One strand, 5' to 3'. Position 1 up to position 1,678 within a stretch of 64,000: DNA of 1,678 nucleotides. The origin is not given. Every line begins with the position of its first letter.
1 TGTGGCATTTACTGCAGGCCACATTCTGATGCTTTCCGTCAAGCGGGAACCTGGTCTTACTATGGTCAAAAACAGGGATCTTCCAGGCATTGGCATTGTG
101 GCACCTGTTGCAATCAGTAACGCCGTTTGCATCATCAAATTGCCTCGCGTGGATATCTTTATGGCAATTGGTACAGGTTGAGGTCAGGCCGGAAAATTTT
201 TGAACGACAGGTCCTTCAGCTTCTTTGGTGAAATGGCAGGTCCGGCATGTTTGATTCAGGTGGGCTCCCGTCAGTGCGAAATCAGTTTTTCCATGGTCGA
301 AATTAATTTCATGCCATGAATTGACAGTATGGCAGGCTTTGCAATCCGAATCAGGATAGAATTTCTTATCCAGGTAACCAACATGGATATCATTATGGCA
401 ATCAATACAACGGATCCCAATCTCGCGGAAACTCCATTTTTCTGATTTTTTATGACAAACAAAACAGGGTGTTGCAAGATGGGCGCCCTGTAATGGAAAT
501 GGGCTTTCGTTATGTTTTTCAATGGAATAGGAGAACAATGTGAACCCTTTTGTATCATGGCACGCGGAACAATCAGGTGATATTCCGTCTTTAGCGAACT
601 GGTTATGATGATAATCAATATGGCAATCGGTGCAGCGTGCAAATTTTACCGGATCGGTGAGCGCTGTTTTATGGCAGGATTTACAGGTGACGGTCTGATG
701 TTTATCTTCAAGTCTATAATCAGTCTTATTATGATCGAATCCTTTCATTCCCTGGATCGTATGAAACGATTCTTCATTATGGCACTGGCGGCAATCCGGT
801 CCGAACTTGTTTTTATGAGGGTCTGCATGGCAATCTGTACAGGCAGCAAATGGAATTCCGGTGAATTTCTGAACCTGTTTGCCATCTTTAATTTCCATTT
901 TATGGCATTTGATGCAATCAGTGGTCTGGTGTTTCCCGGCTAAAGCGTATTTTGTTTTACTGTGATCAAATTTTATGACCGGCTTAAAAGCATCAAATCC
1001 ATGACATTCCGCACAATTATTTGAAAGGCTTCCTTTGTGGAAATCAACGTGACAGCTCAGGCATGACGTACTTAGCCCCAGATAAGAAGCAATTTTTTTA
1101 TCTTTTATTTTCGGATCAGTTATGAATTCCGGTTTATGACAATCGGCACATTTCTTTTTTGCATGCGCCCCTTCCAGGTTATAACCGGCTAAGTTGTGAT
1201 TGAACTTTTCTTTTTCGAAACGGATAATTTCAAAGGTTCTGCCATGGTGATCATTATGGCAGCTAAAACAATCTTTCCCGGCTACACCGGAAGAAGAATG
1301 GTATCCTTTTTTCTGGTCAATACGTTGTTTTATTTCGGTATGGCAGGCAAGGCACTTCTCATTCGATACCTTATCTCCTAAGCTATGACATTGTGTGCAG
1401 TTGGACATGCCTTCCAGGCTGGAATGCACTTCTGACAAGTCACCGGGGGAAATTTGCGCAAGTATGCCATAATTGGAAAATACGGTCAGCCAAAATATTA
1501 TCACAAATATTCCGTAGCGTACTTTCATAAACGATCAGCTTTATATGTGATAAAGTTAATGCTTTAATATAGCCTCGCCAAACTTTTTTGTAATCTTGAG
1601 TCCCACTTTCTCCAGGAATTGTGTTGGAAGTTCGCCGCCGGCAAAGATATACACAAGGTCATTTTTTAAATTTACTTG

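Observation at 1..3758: High-density multiheme cytochrome built from tri-heme modules, in an operon with an Fe-S flavoprotein and a membrane protein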

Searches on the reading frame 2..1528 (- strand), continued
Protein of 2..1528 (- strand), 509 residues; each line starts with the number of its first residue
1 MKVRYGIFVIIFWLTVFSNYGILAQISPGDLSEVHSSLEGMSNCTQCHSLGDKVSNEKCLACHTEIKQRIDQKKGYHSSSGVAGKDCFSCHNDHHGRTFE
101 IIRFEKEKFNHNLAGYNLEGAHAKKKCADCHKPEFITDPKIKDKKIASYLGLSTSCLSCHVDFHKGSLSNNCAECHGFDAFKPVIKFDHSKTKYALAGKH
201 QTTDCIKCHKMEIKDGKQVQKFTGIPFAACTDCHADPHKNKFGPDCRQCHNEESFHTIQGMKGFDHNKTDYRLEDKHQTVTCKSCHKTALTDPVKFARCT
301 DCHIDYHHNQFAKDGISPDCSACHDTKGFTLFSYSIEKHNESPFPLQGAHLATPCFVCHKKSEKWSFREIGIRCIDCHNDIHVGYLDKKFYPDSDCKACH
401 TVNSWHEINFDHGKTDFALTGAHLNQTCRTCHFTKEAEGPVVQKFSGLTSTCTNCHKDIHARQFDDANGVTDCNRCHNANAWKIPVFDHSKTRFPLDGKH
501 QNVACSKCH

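Call 10: find_encoding_contigs(protein=P0079, flank=10000, max_places=3)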
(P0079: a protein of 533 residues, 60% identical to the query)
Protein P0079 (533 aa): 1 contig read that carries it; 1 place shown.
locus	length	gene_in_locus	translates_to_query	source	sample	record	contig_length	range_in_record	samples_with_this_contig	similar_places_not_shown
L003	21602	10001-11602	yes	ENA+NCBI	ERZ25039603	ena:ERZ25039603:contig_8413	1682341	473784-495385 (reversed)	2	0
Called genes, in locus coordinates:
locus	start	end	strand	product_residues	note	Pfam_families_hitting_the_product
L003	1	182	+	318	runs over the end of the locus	-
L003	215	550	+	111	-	PF03840:SecG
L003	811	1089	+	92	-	PF00166:Cpn10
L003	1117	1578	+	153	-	PF00118:Cpn60_TCP1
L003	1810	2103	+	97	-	PF00118:Cpn60_TCP1 (weak)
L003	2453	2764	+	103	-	PF00118:Cpn60_TCP1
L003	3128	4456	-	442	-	-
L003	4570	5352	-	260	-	PF10988:DUF2807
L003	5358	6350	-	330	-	PF09411:PagL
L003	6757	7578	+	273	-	PF01503:PRA-PH (faint), PF03819:MazG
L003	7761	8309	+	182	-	-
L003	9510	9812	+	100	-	PF07992:Pyr_redox_2 (weak), PF13738:Pyr_redox_3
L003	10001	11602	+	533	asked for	PF02085:Cytochrom_CIII (faint), PF14522:Cytochrome_C7 (faint), PF14537:Cytochrom_c3_2 (faint), PF22113:Mtrc-MtrF_II-IV_dom (faint)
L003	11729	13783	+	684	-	PF02085:Cytochrom_CIII (faint), PF14522:Cytochrome_C7 (faint), PF14537:Cytochrom_c3_2 (faint), PF22113:Mtrc-MtrF_II-IV_dom (faint)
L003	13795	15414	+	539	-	-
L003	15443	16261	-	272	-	-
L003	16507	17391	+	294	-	PF01569:PAP2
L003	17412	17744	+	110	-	-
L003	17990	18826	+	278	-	PF01569:PAP2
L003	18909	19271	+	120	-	PF04304:DUF454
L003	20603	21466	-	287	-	PF03473:MOSC, PF00994:MoCF_biosynth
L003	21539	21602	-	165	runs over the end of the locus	-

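Call 14: find_related_loci(query=A1, collection=genome_contigs, flank=10000)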
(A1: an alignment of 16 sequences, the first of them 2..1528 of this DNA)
Query A1 (509 aa) in genome_contigs; peptide patterns used: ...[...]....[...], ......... (x = any residue, [..] = any of these).
599 stretches matched a pattern (row limit reached: there are more); 559 encode a relative of the query (tblastn E <= 1e-3); the best 80 are kept; 80 distinct loci.
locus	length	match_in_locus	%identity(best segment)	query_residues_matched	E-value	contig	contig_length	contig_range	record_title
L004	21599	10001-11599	69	1-509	0e+0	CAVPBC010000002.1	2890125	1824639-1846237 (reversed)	MAG: uncultured Bacteroidales bacterium isolate MFD00032.bin.1.232 genome assembly, contig: contig_25270, whole genome s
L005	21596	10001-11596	65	1-509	0e+0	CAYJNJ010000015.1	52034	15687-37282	MAG TPA_asm: uncultured Bacteroidales bacterium isolate ERP124720_co1_67 genome assembly, contig: NODE_911_length_52034_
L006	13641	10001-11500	64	7-509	0e+0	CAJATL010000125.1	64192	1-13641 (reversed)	MAG: uncultured Bacteroidetes bacterium isolate Loc090907-6m_bin-095 genome assembly, contig: bin-095:125/424, whole gen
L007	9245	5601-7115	64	1-509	0e+0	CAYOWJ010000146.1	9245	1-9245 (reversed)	MAG TPA_asm: uncultured Lentimicrobiaceae bacterium isolate SRP272421_co4_479 genome assembly, contig: NODE_24015_length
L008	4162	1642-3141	63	7-509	0e+0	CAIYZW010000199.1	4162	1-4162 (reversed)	MAG: uncultured Bacteroidetes bacterium isolate Ja1_bin-3933 genome assembly, contig: bin-3933:0199/1089, whole genome s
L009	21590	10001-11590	62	7-509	0e+0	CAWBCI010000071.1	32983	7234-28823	MAG: uncultured Bacteroidales bacterium isolate MFD02923.bin.1.118 genome assembly, contig: contig_55956, whole genome s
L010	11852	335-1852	60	1-509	0e+0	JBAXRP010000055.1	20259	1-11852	MAG: Bacteroidota bacterium isolate ELA586 MAG586_55, whole genome shotgun sequence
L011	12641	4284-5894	61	1-509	0e+0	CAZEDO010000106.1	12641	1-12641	MAG TPA_asm: uncultured Lentimicrobiaceae bacterium isolate SRP284006_co1_131 genome assembly, contig: NODE_8951_length_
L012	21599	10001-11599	60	1-509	0e+0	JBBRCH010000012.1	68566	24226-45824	MAG: Bacteroidales bacterium isolate Co_metawrap_2392 Cmw_2392_k141_25780276_length_68566_cov_23.9973, whole genome shot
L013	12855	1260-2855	61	1-509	0e+0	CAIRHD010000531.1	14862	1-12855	MAG: uncultured Bacteroidales bacterium isolate KTt_bin-0938 genome assembly, contig: bin-0938:531/629, whole genome sho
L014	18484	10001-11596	61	1-509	0e+0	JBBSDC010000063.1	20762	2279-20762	MAG: Bacteroidales bacterium isolate metawrap_la6_60 metawrap_la6_60_K_458451_L_20762_cov_12.4963, whole genome shotgun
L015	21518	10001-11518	60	1-509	0e+0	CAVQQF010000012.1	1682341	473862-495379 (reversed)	MAG: uncultured Bacteroidales bacterium isolate MFD09964.bin.2.246 genome assembly, contig: contig_8413, whole genome sh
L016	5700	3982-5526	60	1-509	0e+0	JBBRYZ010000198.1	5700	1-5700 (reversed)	MAG: Bacteroidales bacterium isolate metawrap_la5_11 metawrap_la5_11_K_915073_L_5700_cov_28.0020, whole genome shotgun s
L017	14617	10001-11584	60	4-509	0e+0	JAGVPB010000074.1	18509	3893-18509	MAG: Bacteroidales bacterium isolate DeMMO3_5 c_000000015368, whole genome shotgun sequence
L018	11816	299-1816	59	1-509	0e+0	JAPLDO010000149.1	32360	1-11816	MAG: Bacteroidetes bacterium isolate LacPavin_0920_WC90_MAG_43_10 LacPavin_0920_WC90_scaffold_1147040, whole genome shot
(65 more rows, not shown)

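Call 38: search_solved_structures(query=A1, max_evalue=1, show_alignments=2)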
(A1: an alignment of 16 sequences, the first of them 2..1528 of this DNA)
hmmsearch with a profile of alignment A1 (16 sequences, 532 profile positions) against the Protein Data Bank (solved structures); distinct sequences matched with E-value up to 1: 7.
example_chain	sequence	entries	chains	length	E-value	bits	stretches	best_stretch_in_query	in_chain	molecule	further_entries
3ov0_A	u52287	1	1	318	1.7e-05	27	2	122-251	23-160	Cytochrome c family protein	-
8k9e_A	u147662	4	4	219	0.00013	24.1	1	326-457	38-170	Cytochrome c7-like domain-containing protein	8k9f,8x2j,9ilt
1h29_A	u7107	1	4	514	0.0021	20.1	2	354-479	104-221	HIGH-MOLECULAR-WEIGHT CYTOCHROME C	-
2e84_A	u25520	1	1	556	0.0027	19.7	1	371-477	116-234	High-molecular-weight cytochrome c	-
3oue_A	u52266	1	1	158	0.0071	18.4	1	125-250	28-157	Cytochrome c family protein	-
6f0k_A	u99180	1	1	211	0.16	13.9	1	425-531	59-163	Cytochrome c family protein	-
6ef8_A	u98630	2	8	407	0.77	11.6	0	466-509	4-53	C-type cytochrome OmcS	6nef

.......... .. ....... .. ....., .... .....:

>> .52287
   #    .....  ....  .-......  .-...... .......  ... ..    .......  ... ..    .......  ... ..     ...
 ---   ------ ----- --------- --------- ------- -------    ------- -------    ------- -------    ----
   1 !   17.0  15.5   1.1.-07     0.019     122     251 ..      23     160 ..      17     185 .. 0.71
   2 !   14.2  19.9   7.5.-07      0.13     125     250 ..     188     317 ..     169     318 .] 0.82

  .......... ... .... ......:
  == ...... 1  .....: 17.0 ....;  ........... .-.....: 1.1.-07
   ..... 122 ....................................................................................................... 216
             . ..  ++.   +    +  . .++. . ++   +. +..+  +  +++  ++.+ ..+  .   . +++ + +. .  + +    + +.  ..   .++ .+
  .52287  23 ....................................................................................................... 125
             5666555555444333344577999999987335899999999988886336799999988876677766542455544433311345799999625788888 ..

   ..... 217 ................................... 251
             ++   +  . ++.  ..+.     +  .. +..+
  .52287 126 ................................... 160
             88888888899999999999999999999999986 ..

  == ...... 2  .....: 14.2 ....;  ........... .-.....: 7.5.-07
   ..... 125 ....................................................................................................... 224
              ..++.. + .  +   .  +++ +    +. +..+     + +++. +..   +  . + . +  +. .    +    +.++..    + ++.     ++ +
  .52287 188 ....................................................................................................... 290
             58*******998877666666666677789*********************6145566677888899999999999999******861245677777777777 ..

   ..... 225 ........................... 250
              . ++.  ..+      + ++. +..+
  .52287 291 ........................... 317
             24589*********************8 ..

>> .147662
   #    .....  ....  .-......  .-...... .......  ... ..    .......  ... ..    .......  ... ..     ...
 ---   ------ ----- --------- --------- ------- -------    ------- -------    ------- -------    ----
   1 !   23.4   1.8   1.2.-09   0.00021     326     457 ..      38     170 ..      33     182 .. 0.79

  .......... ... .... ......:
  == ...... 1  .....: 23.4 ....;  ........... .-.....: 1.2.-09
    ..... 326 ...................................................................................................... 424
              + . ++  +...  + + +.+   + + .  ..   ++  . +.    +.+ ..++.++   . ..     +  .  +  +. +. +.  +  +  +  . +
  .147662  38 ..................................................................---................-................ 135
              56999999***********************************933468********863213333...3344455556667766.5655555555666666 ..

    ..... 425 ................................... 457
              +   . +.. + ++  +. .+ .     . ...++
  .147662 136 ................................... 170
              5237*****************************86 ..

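Call 52: search_protein_families(library=pfam, proteins=[L002:7630-9258:+, L002:4578-7619:+, L003:13795-15414:+], max_evalue=1)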
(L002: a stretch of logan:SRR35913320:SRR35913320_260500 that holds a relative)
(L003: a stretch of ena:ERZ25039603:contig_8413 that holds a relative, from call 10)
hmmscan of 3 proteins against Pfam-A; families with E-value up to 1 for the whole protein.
L002:7630-9258:+ (542 aa): 1 family
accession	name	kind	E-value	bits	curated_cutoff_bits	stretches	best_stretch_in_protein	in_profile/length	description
PF03120.22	DNA_ligase_OB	-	0.048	14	32.9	1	26-68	29-69/79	NAD-dependent DNA ligase OB-fold domain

L002:4578-7619:+ (1013 aa): 5 families
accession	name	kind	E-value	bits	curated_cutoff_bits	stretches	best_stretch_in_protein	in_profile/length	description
PF14522.11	Cytochrome_C7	-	7.2e-36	122.3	24.8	13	26-86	12-66/67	Cytochrome c7 and related cytochrome c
PF14537.11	Cytochrom_c3_2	-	3.5e-25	88.7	25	11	517-598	7-78/79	Cytochrome c3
PF02085.21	Cytochrom_CIII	-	4.1e-19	69.2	22.9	6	942-998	26-85/101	Class III cytochrome C family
PF22113.1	Mtrc-MtrF_II-IV_dom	-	1.3e-14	54.6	30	5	129-289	6-165/176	Outer membrane cytochrome MtrC/MtrF-like, domains II/IV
PF03264.19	Cytochrom_NNT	-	0.0094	16.1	24.1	2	217-257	32-76/174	NapC/NirT cytochrome c family, N-terminal region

L003:13795-15414:+ (539 aa): 2 families
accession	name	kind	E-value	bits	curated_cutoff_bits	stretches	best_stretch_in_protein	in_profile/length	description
PF13505.12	OMP_b-brl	-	0.00074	20.2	28.7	1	340-488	36-157/175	Outer membrane protein beta-barrel domain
PF23574.1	zf-C2H2_ZNF142_18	-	0.28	11.7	27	0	140-155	4-19/35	Zinc finger protein 142 C2H2 domain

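Call 53: predict_structure(alignment_id=A4)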
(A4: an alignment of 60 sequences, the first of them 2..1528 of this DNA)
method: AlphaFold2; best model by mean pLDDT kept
length: 509 residues; sequences in the alignment: 60
mean_pLDDT: 76.3   pTM: 0.39
mean pLDDT of the five models: 76.3, 73.4, 69.5, 56.9, 51.0
residues with pLDDT >= 90: 0; 70-90: 418; 50-70: 70; < 50: 21
segments of 3 or more residues with pLDDT < 50: 22-28, 36-43, 96-98
pLDDT, mean of each block of 10 residues (from residue 1): 75 81 47 49 50 69 79 81 78 55 68 81 85 82 68 82 85 84 82 82 84 83 76 84 80 69 74 86 80 80 79 74 82 75 78 75 53 75 84 83 80 85 86 80 80 82 74 80 73 77 79
secondary structure, 60 per line:
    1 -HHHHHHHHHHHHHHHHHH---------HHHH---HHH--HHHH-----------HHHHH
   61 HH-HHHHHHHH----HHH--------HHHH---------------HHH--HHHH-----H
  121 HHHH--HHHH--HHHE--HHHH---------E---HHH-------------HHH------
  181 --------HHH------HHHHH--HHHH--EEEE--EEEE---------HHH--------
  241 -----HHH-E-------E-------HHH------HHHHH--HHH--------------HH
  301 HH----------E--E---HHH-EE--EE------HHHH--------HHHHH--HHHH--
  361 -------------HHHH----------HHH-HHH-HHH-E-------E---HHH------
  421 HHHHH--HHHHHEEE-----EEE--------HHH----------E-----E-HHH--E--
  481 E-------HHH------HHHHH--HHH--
elements in order: H2-19 H29-32 H41-44 H56-62 H64-71 H87-90 H111-114 H120-124 H127-130 H139-142 H198-202 H205-208 E211-214 E217-220 H275-279 H299-302 H336-339 H348-352 H355-358 H374-377 H421-425 H428-432 E433-435 E441-443 H498-502

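Call 58: fold_search(model_id=the predicted structure, library=pdb)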
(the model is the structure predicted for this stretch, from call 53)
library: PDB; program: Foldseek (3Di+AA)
matches with E <= 10: 0; with E <= 0.001: 0
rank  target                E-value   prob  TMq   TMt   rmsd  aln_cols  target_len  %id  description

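Call 61: search_solved_structures(query=A5, max_evalue=10, show_alignments=0)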
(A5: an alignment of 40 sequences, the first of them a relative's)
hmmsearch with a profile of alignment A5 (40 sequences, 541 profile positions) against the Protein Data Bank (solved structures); distinct sequences matched with E-value up to 10: 1.
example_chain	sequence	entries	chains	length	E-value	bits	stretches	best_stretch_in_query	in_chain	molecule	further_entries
1ws7_A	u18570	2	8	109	0.9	11.3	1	39-82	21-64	Mavicyanin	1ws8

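Call 62: search_protein_families(library=pfam, alignment_id=A5, max_evalue=0.1)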
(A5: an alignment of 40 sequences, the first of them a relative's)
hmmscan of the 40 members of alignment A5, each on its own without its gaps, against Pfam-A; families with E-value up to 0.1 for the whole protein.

A. member 1, L002:7630-9255:+ (542 aa): 1 family
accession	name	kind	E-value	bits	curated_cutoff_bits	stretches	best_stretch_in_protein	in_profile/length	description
PF03120.22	DNA_ligase_OB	-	0.048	14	32.9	1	26-68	29-69/79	NAD-dependent DNA ligase OB-fold domain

B. families by the number of members that match (of 40 scanned): 11 families
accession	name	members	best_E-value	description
PF10677.15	DUF2490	3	0.00047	Protein of unknown function (DUF2490)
PF13505.12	OMP_b-brl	2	0.00025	Outer membrane protein beta-barrel domain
PF13609.12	Porin_4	2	0.026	Gram-negative porin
PF24801.1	FNIII-A_GpJ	1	0.0033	Tip attachment protein J,FNIII-A domain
PF19643.4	DUF6146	1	0.014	Family of unknown function (DUF6146)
PF02298.23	Cu_bind_like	1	0.023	Plastocyanin-like domain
PF18351.6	Ago_N_1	1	0.044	Fungal Argonaute N-terminal domain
PF03120.22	DNA_ligase_OB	1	0.048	NAD-dependent DNA ligase OB-fold domain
PF01707.22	Peptidase_C9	1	0.059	Peptidase family C9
PF02321.23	OEP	1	0.079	Outer membrane efflux protein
PF20316.5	DUF6612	1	0.094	Family of unknown function (DUF6612)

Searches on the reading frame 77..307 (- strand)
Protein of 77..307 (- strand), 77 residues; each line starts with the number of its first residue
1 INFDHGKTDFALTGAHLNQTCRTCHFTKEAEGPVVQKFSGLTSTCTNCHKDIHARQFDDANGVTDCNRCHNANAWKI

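Call 69: search_protein_families(library=pfam, proteins=[window:77-307:-], max_evalue=0.1)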
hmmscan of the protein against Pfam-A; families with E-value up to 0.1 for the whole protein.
seq(77 aa): 8 families
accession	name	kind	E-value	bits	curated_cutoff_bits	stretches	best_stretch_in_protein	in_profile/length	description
PF14522.11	Cytochrome_C7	-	0.00034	20.8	24.8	1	17-71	12-67/67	Cytochrome c7 and related cytochrome c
PF22113.1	Mtrc-MtrF_II-IV_dom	-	0.00048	20.1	30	1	43-74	7-39/176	Outer membrane cytochrome MtrC/MtrF-like, domains II/IV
PF09699.15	Paired_CXXCH_1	-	0.002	18.2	20.6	0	5-28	16-39/41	Doubled CXXCH motif (Paired_CXXCH_1)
PF14537.11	Cytochrom_c3_2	-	0.011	16.6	25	0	43-72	7-35/79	Cytochrome c3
PF09723.15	Zn_ribbon_8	-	0.017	15.6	34.4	1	45-74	8-37/41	Zinc ribbon domain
PF01844.29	HNH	-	0.021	15.4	21.4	0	41-55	33-47/47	HNH endonuclease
PF02085.21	Cytochrom_CIII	-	0.023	15.5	22.9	0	16-70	28-101/101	Class III cytochrome C family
PF23545.1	Zn_ribbon_HMPTM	-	0.098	12.7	27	1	42-63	6-27/45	HMPTM N-terminal zinc ribbon domain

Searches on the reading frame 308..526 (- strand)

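Call 69: search_protein_families(library=pfam, proteins=[window:308-526:-], max_evalue=0.1)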
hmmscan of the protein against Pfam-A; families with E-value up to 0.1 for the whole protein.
seq(73 aa): 6 families
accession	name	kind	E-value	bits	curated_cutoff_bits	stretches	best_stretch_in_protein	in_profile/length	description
PF14522.11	Cytochrome_C7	-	6.5e-05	23.1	24.8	2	21-67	16-67/67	Cytochrome c7 and related cytochrome c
PF14537.11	Cytochrom_c3_2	-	0.0025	18.7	25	1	35-68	4-35/79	Cytochrome c3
PF22113.1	Mtrc-MtrF_II-IV_dom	-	0.022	14.7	30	0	21-47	9-38/176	Outer membrane cytochrome MtrC/MtrF-like, domains II/IV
PF09699.15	Paired_CXXCH_1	-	0.058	13.5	20.6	0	14-28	25-39/41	Doubled CXXCH motif (Paired_CXXCH_1)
PF14599.11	zinc_ribbon_6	-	0.066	13.6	27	1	9-44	20-54/59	Zinc-ribbon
PF00130.28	C1_1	-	0.066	13.5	26.5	1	19-49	12-40/53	Phorbol esters/diacylglycerol binding domain (C1 domain)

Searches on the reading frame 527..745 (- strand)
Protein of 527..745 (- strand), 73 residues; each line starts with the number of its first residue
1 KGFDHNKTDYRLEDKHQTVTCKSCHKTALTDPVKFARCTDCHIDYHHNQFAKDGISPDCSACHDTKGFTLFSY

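Call 69: search_protein_families(library=pfam, proteins=[window:527-745:-], max_evalue=0.1)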
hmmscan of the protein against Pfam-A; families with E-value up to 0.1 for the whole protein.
seq(73 aa): 8 families
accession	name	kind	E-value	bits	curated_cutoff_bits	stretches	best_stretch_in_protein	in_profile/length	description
PF14522.11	Cytochrome_C7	-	0.00074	19.7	24.8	1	17-63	12-66/67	Cytochrome c7 and related cytochrome c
PF02085.21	Cytochrom_CIII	-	0.0058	17.4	22.9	1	14-65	26-84/101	Class III cytochrome C family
PF12898.13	Stc1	-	0.013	16.5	24.8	0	10-62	30-82/84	Stc1 domain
PF14537.11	Cytochrom_c3_2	-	0.013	16.4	25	0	16-53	4-44/79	Cytochrome c3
PF09723.15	Zn_ribbon_8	-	0.015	15.7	34.4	0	37-64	7-34/41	Zinc ribbon domain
PF22113.1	Mtrc-MtrF_II-IV_dom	-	0.022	14.7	30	1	33-66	4-38/176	Outer membrane cytochrome MtrC/MtrF-like, domains II/IV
PF09699.15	Paired_CXXCH_1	-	0.041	14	20.6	0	14-27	25-38/41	Doubled CXXCH motif (Paired_CXXCH_1)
PF20658.2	MSG_insertion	-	0.066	13.9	24.8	1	5-36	29-60/76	Malate synthase G, alpha-beta insertion domain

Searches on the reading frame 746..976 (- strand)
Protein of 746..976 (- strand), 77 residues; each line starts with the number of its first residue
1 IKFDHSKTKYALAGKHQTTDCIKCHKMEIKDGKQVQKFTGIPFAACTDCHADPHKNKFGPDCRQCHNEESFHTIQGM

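Call 69: search_protein_families(library=pfam, proteins=[window:746-976:-], max_evalue=0.1)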
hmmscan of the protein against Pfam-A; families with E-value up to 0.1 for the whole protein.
seq(77 aa): 5 families
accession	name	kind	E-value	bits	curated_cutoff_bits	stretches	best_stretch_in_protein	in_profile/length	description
PF14522.11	Cytochrome_C7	-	0.00015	22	24.8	1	11-67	11-67/67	Cytochrome c7 and related cytochrome c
PF14537.11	Cytochrom_c3_2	-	0.019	15.9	25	0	5-67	13-79/79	Cytochrome c3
PF22113.1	Mtrc-MtrF_II-IV_dom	-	0.04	13.9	30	0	44-71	7-40/176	Outer membrane cytochrome MtrC/MtrF-like, domains II/IV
PF02085.21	Cytochrom_CIII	-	0.051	14.4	22.9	0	45-70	32-57/101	Class III cytochrome C family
PF12511.13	DUF3716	-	0.079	13.3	22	0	12-67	6-49/59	Protein of unknown function (DUF3716)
